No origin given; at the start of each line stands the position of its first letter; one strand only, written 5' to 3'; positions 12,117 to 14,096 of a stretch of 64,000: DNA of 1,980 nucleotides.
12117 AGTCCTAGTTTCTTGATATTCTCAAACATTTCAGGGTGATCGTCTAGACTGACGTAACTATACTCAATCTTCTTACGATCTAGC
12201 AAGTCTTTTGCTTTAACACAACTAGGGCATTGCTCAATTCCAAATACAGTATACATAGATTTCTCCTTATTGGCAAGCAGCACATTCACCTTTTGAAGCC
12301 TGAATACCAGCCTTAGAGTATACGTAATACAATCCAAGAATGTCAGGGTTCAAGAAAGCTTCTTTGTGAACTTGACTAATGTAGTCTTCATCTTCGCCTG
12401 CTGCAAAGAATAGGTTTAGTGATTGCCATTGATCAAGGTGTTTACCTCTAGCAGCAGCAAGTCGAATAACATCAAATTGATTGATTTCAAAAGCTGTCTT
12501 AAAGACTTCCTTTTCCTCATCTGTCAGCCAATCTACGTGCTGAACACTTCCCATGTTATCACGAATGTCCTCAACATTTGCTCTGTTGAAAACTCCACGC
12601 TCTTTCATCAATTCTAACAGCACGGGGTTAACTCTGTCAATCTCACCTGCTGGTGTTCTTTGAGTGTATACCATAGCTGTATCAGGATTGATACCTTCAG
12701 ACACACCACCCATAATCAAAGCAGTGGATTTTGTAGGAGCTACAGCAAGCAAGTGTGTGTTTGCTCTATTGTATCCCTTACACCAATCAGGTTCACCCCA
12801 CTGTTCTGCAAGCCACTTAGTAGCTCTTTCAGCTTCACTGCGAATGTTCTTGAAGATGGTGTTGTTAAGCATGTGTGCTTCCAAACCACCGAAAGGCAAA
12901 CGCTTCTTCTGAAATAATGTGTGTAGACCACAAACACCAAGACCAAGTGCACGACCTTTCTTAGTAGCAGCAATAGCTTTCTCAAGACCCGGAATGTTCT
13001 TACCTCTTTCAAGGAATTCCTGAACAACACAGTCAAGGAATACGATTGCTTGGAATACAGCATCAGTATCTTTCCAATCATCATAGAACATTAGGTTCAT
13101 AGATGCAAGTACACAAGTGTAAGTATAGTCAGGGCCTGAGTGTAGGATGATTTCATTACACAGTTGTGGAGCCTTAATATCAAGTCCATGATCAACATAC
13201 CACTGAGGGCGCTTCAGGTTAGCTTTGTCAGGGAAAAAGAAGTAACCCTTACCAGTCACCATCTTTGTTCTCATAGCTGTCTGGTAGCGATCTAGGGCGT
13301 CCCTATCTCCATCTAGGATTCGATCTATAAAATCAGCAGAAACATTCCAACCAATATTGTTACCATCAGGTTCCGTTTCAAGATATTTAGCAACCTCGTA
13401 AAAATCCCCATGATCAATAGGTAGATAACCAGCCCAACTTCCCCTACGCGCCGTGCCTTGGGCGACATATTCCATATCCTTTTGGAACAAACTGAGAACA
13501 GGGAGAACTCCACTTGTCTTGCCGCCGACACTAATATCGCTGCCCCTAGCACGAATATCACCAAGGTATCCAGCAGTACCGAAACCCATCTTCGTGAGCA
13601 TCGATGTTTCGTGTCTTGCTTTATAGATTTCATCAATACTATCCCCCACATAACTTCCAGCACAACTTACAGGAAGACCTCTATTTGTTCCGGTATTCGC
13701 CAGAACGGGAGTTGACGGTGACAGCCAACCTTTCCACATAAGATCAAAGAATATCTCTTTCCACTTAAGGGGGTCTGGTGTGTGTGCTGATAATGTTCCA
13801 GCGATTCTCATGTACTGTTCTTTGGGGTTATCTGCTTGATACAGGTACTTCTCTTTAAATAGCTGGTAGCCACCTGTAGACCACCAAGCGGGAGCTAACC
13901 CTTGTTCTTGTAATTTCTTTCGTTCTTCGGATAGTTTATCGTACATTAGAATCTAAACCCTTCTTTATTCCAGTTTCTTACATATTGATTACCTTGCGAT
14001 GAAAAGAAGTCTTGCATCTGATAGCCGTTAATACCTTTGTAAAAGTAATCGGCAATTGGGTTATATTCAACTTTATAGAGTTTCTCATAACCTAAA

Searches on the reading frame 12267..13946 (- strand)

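Call 8: search_protein_families(library=phrogs, proteins=[window:12267-13946:-])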
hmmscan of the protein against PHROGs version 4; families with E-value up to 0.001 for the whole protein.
window:12267-13946:- (559 aa): 10 families
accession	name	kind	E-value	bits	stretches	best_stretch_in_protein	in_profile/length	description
phrog_30939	-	DNA, RNA and nucleotide metabolism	3.8e-159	532.5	1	5-559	397-977/977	ribonucleotide reductase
phrog_84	-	DNA, RNA and nucleotide metabolism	3.7e-136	456.6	1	26-559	202-795/975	ribonucleoside-diphosphate reductase large subunit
phrog_12229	-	DNA, RNA and nucleotide metabolism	4.5e-55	188.2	2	19-238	4-243/577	ribonucleotide reductase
phrog_3844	-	moron, auxiliary metabolic gene and host takeover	1.3e-38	134.1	2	390-559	308-450/451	NrdA-like aerobic NDP reductase large subunit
phrog_3987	-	DNA, RNA and nucleotide metabolism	4.9e-27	95.6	1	25-181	144-309/467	ribonucleotide reductase large subunit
phrog_29665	-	unknown function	4.3e-26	92.7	1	272-404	6-150/150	-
phrog_33412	-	unknown function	2.7e-20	73.6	1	438-516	16-94/140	-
phrog_6132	-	DNA, RNA and nucleotide metabolism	1.5e-11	45.2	1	61-165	184-289/530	ribonucleotide reductase large subunit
phrog_22953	-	DNA, RNA and nucleotide metabolism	2.4e-06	28.7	0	127-184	3-61/201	ribonucleotide reductase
phrog_10616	-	DNA, RNA and nucleotide metabolism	0.00078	20.6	0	479-522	12-55/111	ribonucleotide reductase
